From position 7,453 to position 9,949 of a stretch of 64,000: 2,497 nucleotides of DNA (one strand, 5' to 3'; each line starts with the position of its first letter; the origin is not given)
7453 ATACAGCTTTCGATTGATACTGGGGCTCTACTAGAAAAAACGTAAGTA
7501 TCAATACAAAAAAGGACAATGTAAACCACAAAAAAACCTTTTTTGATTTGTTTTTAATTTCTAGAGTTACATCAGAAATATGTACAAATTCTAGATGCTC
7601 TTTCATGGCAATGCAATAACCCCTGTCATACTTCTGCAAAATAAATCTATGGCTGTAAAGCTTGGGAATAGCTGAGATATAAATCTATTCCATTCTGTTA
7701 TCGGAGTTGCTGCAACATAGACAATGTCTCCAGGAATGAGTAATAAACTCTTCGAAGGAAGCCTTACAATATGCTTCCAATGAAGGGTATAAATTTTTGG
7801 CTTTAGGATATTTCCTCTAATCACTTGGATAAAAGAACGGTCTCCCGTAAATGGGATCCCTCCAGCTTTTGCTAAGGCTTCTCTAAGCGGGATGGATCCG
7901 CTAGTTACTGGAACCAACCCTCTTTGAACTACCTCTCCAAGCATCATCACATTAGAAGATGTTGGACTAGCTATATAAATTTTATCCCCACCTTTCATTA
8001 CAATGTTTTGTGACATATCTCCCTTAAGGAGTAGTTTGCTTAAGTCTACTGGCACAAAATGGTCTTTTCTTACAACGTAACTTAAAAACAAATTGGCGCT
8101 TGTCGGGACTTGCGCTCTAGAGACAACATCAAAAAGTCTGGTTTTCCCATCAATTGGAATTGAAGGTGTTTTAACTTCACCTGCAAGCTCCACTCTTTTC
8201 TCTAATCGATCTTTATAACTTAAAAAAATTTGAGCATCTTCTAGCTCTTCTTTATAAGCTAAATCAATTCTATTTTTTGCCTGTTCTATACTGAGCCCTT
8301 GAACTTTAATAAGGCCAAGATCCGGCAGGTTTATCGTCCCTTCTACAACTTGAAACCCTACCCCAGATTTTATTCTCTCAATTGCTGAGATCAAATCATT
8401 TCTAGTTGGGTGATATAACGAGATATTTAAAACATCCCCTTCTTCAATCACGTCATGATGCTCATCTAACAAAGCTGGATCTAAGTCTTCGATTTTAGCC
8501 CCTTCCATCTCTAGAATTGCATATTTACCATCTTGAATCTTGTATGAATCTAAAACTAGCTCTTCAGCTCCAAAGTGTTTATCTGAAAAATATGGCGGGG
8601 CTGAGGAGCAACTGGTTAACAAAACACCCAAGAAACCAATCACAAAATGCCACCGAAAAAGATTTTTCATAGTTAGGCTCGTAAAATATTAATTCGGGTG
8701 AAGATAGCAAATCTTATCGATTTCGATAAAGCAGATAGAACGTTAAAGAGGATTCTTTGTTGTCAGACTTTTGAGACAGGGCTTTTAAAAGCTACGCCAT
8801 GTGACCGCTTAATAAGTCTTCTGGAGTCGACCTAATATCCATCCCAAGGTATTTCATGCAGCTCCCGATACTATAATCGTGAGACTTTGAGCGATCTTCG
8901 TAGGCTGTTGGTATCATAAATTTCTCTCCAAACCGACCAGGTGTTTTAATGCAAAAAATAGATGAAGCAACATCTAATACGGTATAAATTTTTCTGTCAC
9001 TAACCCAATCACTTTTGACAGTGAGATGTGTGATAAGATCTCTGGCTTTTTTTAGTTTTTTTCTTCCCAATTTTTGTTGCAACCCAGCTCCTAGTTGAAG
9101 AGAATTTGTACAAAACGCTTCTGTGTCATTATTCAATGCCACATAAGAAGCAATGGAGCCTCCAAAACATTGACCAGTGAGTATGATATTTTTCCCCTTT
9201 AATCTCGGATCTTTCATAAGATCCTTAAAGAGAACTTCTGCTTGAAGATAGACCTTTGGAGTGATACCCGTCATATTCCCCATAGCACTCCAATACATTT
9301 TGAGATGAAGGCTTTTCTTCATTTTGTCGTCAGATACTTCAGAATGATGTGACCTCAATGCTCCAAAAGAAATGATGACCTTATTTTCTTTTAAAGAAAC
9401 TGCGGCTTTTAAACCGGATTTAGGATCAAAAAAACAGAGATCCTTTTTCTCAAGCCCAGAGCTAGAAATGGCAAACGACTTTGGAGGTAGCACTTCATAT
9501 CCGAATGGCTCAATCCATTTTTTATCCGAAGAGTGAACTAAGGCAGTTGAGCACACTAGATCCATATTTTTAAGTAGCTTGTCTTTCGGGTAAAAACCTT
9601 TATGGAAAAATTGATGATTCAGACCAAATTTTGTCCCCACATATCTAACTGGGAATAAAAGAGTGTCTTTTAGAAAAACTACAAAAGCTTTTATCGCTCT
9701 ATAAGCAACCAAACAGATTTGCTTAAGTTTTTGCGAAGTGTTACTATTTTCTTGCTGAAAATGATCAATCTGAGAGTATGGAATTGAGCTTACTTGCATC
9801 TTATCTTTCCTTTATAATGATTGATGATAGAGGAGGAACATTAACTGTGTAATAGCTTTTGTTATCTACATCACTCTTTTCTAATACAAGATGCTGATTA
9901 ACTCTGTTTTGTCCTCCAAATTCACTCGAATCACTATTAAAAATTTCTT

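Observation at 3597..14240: GlgA-GlgB fusion heads a co-directional cluster with Wza-like and Wzc-like export proteins: candidate alpha-glucan export module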

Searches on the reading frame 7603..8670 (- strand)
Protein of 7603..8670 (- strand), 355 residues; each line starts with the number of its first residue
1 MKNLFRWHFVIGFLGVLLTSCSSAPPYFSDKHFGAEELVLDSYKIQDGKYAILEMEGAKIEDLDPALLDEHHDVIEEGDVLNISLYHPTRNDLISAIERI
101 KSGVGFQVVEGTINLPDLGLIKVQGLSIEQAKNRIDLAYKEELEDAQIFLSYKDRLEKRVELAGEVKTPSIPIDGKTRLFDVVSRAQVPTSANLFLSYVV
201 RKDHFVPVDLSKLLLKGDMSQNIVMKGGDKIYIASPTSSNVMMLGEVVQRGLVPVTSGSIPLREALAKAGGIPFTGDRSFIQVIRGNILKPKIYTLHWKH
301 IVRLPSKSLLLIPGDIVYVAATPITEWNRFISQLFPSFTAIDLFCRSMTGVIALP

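Call 3: search_protein_families(library=pfam, proteins=[window:7603-8670:-], max_evalue=0.01)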
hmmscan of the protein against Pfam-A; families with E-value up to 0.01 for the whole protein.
window:7603-8670:- (355 aa): 4 families
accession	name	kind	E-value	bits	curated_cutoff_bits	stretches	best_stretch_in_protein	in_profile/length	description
PF22461.2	SLBB_2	-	1.8e-16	60.4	27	2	240-319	2-79/79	SLBB domain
PF02563.21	Poly_export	-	4.3e-08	33.7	28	1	74-149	8-73/77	Polysaccharide biosynthesis/export protein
PF10531.15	SLBB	-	2.9e-07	30.7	27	1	241-286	2-46/55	SLBB domain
PF18412.6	Wza_C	-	9.3e-07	29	25.8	1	322-343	1-22/30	Outer-membrane lipoprotein Wza C-terminal domain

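Call 8: search_protein_families(library=ncbifam, proteins=[window:7603-8670:-], max_evalue=0.01)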
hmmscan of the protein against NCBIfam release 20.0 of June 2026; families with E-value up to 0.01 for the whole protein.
window:7603-8670:- (355 aa): 4 families
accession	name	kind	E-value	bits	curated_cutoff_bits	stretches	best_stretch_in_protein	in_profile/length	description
NF011658.0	PRK15078.1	subfamily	7.7e-28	97.3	333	1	69-346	81-371/380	polysaccharide export protein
TIGR03028.1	EpsE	equivalog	3e-13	49.6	262.65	1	77-287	6-210/239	polysaccharide export protein EpsE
TIGR03027.2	pepcterm_export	equivalog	1.4e-09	37.9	180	1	110-234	30-165/169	XrtA/PEP-CTERM system exopolysaccharide export protein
NF011722.0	PRK15175.1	equivalog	0.0021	17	456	1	110-252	110-252/355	Vi polysaccharide ABC transporter protein VexA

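Call 61: find_related_loci(query=A6, collection=metagenome_contigs, flank=10000)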
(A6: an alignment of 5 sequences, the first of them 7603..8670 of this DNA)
Query A6 (355 aa) in metagenome_contigs; peptide patterns used: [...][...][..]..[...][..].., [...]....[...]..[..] (x = any residue, [..] = any of these).
237 stretches matched a pattern; 43 encode a relative of the query (tblastn E <= 1e-3); 43 distinct loci.
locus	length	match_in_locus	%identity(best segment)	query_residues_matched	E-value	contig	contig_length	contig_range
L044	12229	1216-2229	59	3-343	6e-135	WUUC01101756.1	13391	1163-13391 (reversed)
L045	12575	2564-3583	59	4-343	7e-133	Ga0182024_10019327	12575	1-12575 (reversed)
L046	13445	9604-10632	56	8-351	1e-132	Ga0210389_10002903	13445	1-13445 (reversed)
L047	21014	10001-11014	58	5-343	1e-131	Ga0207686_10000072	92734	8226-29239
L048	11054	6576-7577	59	7-343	6e-132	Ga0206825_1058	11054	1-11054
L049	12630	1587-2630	54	4-351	2e-131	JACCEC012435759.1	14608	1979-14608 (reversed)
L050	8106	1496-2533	55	8-354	5e-131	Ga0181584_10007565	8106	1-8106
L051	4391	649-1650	58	7-343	8e-132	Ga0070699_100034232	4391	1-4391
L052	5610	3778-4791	57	3-343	5e-130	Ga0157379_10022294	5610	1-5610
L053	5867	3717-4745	55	14-355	5e-129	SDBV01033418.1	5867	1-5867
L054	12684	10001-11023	58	4-343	9e-129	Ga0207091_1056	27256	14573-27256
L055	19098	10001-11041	55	7-351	8e-128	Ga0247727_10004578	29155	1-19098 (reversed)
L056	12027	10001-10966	56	21-342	5e-128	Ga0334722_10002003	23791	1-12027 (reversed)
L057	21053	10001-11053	53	1-351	1e-127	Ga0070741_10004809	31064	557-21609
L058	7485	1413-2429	53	13-351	7e-127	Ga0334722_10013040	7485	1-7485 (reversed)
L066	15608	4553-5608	54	7-355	3e-121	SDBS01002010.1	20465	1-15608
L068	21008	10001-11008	54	13-350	5e-125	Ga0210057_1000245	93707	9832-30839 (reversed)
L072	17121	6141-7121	49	19-347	8e-107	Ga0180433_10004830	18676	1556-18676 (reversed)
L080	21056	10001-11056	54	7-355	2e-122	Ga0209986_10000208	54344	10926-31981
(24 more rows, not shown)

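Call 82: search_protein_families(library=pfam, proteins=[L080:7931-9031:-, L055:6494-7150:-, L047:13817-14932:+, L044:6836-7660:+, L047:3863-5260:+, L055:7548-8816:+, L066:12014-13435:-, L072:15287-16177:+, L068:19763-20647:+, L080:5660-6895:-], max_evalue=0.001)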
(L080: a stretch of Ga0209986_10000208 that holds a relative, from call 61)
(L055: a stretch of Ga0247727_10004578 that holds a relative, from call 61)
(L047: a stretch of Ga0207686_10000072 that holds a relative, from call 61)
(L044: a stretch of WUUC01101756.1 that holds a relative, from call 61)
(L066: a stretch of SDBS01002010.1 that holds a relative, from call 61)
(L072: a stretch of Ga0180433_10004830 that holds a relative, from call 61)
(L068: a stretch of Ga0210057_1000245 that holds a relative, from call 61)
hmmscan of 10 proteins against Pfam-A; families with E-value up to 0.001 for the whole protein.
L080:7931-9031:- (366 aa): 1 family
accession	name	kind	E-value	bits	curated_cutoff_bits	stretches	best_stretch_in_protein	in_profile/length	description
PF04991.19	LicD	-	4.4e-15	56.8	22.6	2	184-234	3-52/227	LicD family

L055:6494-7150:- (218 aa): 1 family
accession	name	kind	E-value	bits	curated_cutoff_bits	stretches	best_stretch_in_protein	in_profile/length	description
PF09411.16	PagL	-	1.2e-11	45.4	23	1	132-205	57-135/136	Lipid A 3-O-deacylase (PagL)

L047:13817-14932:+ (371 aa): 0 families

L044:6836-7660:+ (274 aa): 1 family
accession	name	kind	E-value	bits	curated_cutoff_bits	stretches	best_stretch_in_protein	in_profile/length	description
PF02517.21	Rce1-like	-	1.4e-16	61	22.4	1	167-264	3-93/93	Type II CAAX prenyl endopeptidase Rce1-like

L047:3863-5260:+ (465 aa): 1 family
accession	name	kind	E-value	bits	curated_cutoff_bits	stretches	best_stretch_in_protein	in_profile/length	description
PF01554.23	MatE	-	2.1e-21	76.7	24.9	2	287-418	30-161/161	MatE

L055:7548-8816:+ (422 aa): 1 family
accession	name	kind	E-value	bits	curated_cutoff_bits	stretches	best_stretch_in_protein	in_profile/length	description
PF07690.21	MFS_1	-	3.2e-23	82.6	33.4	2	27-363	15-341/347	Major Facilitator Superfamily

L066:12014-13435:- (473 aa): 2 families
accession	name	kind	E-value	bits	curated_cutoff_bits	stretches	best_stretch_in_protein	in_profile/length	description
PF13520.12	AA_permease_2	-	7.3e-74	249.6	27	1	18-451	1-424/427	Amino acid permease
PF00324.27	AA_permease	-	1.8e-20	73.5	24.6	1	39-456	22-451/470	Amino acid permease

L072:15287-16177:+ (296 aa): 1 family
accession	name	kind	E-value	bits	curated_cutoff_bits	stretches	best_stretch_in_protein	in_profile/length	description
PF00318.25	Ribosomal_S2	-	9.7e-91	303.3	26.1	1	59-271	1-214/216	Ribosomal protein S2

L068:19763-20647:+ (294 aa): 2 families
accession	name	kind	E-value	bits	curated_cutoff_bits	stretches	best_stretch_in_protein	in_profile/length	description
PF00889.24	EF_TS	-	1.7e-62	211.1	27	1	84-294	2-204/204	Elongation factor TS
PF25025.1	EF-Ts_N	-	0.00052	20.4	33.2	0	15-54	11-51/60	Elongation factor Ts, mitochondrial, N-terminal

L080:5660-6895:- (411 aa): 13 families
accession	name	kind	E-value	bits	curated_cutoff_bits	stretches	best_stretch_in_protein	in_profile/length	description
PF25174.1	Beta-prop_THOC3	-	2.5e-17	63.2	305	2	104-323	56-268/272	THOC3 beta-propeller domain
PF21783.3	YNCE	-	6.4e-16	59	27.1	1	18-88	35-104/339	YNCE-like beta-propeller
PF02239.22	Cytochrom_D1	-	1.7e-09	37.2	25.5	1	111-196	9-98/368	Cytochrome D1 heme domain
PF10282.15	Lactonase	-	6.7e-09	35.8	21.7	0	62-155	200-309/344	Lactonase, 7-bladed beta-propeller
PF23414.1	Beta-prop_EML_2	-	3.3e-07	30.4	90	0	160-292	24-149/266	Echinoderm microtubule-associated protein second beta-propeller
PF04053.20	B-prop_COPA_B_2nd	-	9.3e-06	25.8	57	0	50-192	28-162/248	COPA/B second beta-propeller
PF01731.26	Arylesterase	-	1.6e-05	25.5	21.3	0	167-193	45-71/86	Arylesterase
PF25168.1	Beta-prop_WDR36-Utp21_2nd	-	1.9e-05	24.6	84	0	117-195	220-301/335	WDR36/Utp21 second beta-propeller domain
PF24814.1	WD40_Prp19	-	4.9e-05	23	320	1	58-286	55-279/281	Prp19 WD40 domain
PF24780.1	WD40_MABP1-WDR62_1st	-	7.4e-05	22.6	496.3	0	180-285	43-142/328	MABP1/WDR62 first WD40 domain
PF18370.7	RGI_lyase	-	0.00015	22.5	27.8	1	342-403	20-80/86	Rhamnogalacturonan I lyases beta-sheet domain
PF07676.18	PD40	-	0.00016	22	20.9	0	178-191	11-24/38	WD40-like Beta Propeller Repeat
PF08450.18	SGL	-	0.00046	20.3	26.3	0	53-138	134-226/246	SMP-30/Gluconolactonase/LRE-like region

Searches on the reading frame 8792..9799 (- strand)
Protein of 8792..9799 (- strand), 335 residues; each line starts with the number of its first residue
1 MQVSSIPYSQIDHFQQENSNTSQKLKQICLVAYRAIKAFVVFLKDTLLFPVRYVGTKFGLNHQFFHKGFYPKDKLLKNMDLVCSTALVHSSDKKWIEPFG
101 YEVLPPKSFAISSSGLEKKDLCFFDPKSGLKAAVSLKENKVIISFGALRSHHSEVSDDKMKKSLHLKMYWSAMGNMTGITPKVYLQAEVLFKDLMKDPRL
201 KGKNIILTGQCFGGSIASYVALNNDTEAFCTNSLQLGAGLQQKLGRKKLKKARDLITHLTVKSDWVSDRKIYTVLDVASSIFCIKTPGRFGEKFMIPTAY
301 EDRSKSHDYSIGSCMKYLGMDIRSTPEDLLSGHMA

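Call 3: search_protein_families(library=pfam, proteins=[window:8792-9799:-], max_evalue=0.01)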
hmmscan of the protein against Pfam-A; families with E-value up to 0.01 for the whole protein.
window:8792-9799:- (335 aa): 0 families

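Call 8: search_protein_families(library=ncbifam, proteins=[window:8792-9799:-], max_evalue=0.01)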
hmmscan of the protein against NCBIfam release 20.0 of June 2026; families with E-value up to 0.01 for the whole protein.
window:8792-9799:- (335 aa): 0 families

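Call 31: search_solved_structures(query=window:8792-9799:-, max_evalue=10)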
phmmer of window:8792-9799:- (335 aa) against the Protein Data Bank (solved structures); distinct sequences matched with E-value up to 10: 0.

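Call 34: find_homologous_proteins(query=window:8792-9799:-, max_evalue=0.001)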
Query window:8792-9799:- (335 aa): 18 proteins with E <= 0.001 among 1062 candidates.
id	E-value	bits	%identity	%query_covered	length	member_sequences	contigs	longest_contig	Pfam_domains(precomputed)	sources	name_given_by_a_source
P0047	5.1e-224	760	100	100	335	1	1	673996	-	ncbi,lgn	-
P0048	1.0e-84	303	46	92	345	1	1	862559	PF26363.2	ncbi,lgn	-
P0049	2.5e-74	269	45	85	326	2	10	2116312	-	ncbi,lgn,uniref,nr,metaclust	ncbi:putative uncharacterized protein [Waddlia chondrophila 2032/99]|uniref:Fungal lipase-like domai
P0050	1.4e-65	240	42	88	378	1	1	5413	PF26363.2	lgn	-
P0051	5.3e-59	218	36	92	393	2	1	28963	-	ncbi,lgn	-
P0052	1.5e-57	213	40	84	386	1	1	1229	-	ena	-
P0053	1.6e-54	204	40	83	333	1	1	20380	-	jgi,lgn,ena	-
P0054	8.1e-53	198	40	74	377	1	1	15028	-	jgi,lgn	-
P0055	1.3e-49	187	37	90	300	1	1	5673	-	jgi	jgi:dienelactone hydrolase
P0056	3.3e-49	186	31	96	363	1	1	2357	-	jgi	jgi:hypothetical protein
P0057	5.0e-45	172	37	79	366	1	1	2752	-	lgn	-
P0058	2.0e-44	170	38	71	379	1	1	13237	-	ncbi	ncbi:MAG: hypothetical protein ACQEP8_05635 [Chlamydiota bacterium]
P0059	3.8e-41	160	36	83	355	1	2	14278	-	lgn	-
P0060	4.2e-41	159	36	85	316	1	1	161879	-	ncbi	-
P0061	4.5e-41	159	36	83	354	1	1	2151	-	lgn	-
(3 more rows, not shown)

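Call 38: search_protein_families(library=pfam, proteins=[P0048, P0047, P0050], max_evalue=10)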
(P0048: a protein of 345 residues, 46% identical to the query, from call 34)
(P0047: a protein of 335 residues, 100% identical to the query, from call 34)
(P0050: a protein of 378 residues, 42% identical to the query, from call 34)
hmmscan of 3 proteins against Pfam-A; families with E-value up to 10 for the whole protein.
P0048 (345 aa): 5 families
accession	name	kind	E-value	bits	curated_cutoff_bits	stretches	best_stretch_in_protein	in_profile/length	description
PF01764.32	Lipase_3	-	0.0055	17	22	1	187-232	43-83/140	Lipase (class 3)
PF01738.24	DLH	-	0.0088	16.1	21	1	197-233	82-118/217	Dienelactone hydrolase family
PF00561.26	Abhydrolase_1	-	0.019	15.1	25.8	1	208-235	65-92/245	alpha/beta hydrolase fold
PF08840.17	BAAT_C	-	0.056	13.9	20.9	1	203-240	13-50/210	BAAT / Acyl-CoA thioester hydrolase C terminal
PF12697.13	Abhydrolase_6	-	0.37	11.9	26.3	1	196-249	51-100/217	Alpha/beta hydrolase family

P0047 (335 aa): 2 families
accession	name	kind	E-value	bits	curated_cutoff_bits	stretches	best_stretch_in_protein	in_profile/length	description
PF01738.24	DLH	-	0.017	15.1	21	1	186-225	80-119/217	Dienelactone hydrolase family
PF02976.21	MutH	-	0.14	12.5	23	1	2-35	40-73/103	DNA mismatch repair enzyme MutH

P0050 (378 aa): 4 families
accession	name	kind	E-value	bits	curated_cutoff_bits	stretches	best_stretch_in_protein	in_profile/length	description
PF01738.24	DLH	-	0.004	17.2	21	1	188-232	79-124/217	Dienelactone hydrolase family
PF07859.19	Abhydrolase_3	-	0.05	13.8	25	1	184-227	46-92/210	alpha/beta hydrolase fold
PF07054.16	Pericardin_rpt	-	0.058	13.9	24.4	1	164-185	13-34/35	Pericardin like repeat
PF08840.17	BAAT_C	-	0.074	13.5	20.9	1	195-231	11-48/210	BAAT / Acyl-CoA thioester hydrolase C terminal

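Call 48: predict_structure(alignment_id=A3)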
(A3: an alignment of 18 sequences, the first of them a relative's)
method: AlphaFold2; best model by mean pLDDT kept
length: 335 residues; sequences in the alignment: 18
mean_pLDDT: 90.2   pTM: 0.86
mean pLDDT of the five models: 90.2, 90.2, 89.8, 89.7, 89.3
residues with pLDDT >= 90: 256; 70-90: 55; 50-70: 8; < 50: 16
segments of 3 or more residues with pLDDT < 50: 1-10, 12-15
pLDDT, mean of each block of 10 residues (from residue 1): 42 53 77 84 83 90 94 97 97 97 96 86 95 98 96 93 94 93 96 96 97 98 98 96 96 98 89 91 94 97 94 97 92 61
secondary structure, 60 per line:
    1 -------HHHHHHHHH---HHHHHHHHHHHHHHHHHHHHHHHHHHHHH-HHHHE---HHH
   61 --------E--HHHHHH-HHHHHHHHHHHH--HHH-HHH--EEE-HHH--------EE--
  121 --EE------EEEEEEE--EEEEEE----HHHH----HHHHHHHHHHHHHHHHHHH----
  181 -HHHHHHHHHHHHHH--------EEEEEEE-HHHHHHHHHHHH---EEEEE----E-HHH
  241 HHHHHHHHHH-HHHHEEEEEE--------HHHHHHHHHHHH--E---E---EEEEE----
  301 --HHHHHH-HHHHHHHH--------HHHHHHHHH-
elements in order: H8-16 H20-48 H50-53 H72-77 H79-90 E102-104 E131-137 E140-145 H150-153 H158-176 H182-195 E204-210 H212-223 E227-231 H238-250 H252-255 E256-261 H270-281 E292-296 H303-308 H310-317 H326-334

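Call 66: find_encoding_contigs(protein=P0048, flank=10000, max_places=2)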
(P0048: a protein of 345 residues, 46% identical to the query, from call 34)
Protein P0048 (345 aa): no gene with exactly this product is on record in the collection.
